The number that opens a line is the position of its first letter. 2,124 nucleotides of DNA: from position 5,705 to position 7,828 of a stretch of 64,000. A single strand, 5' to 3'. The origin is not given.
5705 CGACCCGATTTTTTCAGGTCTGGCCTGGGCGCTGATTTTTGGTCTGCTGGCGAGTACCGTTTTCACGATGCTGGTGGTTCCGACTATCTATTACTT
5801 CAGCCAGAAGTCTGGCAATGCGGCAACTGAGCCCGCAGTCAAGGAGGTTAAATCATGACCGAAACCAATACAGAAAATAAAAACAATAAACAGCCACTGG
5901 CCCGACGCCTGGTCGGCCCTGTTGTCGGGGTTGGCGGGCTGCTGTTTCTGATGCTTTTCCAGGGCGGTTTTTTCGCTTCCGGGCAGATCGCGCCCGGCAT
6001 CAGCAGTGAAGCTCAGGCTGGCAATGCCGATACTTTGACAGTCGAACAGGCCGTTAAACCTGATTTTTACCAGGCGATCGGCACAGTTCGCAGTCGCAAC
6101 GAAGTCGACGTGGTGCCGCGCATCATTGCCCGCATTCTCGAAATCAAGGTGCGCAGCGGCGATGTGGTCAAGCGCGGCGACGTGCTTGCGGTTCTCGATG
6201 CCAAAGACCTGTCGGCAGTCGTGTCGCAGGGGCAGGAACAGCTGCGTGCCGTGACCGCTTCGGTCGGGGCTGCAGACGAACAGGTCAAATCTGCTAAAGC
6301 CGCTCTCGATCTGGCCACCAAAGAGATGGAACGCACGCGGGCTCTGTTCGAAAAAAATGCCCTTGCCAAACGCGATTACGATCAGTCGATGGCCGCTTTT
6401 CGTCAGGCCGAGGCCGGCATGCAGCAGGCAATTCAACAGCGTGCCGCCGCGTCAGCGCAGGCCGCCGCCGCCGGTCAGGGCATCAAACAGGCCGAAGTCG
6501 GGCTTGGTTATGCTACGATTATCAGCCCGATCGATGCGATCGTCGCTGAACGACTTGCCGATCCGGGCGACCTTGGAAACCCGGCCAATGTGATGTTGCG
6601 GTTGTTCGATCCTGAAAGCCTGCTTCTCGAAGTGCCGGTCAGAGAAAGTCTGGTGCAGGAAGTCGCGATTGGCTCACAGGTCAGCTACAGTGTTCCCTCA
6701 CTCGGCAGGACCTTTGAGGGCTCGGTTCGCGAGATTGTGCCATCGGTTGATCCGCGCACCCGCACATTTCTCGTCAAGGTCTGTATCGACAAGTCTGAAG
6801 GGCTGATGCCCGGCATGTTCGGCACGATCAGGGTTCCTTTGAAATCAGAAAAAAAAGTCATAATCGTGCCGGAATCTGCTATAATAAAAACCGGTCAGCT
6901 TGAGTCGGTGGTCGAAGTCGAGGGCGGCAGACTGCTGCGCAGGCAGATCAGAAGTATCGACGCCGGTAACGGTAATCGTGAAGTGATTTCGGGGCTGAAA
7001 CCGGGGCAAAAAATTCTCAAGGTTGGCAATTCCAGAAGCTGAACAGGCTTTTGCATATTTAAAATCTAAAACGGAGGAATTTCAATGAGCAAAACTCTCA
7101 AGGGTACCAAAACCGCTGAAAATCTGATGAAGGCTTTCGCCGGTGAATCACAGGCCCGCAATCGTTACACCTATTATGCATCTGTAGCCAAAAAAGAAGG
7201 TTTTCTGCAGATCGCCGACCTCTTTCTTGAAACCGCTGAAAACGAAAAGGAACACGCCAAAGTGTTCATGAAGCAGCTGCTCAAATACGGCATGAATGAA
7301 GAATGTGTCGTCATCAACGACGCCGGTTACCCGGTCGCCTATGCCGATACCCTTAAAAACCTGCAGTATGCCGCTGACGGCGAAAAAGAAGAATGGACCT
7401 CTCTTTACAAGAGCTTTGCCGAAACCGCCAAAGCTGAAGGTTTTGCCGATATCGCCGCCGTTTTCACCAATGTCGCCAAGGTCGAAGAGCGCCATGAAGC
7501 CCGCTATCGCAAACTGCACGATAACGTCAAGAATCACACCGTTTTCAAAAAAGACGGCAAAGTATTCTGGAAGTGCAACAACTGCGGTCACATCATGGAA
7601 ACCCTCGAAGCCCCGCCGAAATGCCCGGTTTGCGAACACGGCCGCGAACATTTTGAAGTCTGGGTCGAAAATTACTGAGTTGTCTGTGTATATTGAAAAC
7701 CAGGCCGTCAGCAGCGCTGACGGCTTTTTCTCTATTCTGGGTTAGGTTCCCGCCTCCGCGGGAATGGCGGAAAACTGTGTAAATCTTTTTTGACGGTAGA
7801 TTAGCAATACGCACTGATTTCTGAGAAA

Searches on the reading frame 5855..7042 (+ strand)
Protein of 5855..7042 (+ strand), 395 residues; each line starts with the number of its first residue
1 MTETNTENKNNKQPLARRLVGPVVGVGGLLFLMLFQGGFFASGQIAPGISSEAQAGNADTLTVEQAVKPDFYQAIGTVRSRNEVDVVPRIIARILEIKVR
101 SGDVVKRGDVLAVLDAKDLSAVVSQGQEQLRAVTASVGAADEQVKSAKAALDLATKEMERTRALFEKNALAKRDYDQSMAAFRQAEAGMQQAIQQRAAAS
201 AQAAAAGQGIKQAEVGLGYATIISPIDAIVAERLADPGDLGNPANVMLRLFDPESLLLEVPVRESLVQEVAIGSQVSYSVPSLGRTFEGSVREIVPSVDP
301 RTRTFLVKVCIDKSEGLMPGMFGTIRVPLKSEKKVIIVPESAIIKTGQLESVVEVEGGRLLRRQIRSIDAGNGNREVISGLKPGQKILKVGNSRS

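Call 7: search_protein_families(library=pfam, proteins=[window:5855-7042:+], max_evalue=0.001)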
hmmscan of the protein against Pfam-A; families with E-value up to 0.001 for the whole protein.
window:5855-7042:+ (395 aa): 3 families
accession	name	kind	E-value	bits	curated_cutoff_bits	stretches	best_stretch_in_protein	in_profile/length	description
PF16576.10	HlyD_D23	-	5.8e-19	68.7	30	1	80-322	16-213/214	Barrel-sandwich domain of CusB or HlyD membrane-fusion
PF13437.12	HlyD_3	-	6.6e-14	53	22.2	1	221-320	1-106/106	HlyD family secretion protein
PF13533.13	Biotin_lipoyl_2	-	2e-06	27.9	29.8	1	92-115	9-32/32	Biotin-lipoyl like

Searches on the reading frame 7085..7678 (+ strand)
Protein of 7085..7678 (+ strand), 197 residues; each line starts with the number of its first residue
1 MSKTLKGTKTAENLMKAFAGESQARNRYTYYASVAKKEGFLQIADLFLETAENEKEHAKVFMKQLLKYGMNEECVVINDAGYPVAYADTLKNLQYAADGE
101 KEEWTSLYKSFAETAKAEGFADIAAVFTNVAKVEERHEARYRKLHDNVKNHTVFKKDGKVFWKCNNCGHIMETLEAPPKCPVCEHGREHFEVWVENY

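Call 7: search_protein_families(library=pfam, proteins=[window:7085-7678:+], max_evalue=0.001)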
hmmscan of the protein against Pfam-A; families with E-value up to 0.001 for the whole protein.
window:7085-7678:+ (197 aa): 4 families
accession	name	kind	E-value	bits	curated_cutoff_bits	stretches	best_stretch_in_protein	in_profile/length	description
PF02915.23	Rubrerythrin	-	3.2e-29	102.5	22.8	1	12-144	1-136/137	Rubrerythrin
PF21349.2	RUBY_RBDX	-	1.9e-12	46.8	26.5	1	162-191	1-30/30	Rubrerythrin, rubredoxin-like domain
PF00210.30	Ferritin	-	2.3e-09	37.7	24.5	1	12-148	2-139/142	Ferritin-like domain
PF23458.2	DUF7130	-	7.7e-08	32.6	35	1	123-195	17-88/89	Domain of unknown function (DUF7130)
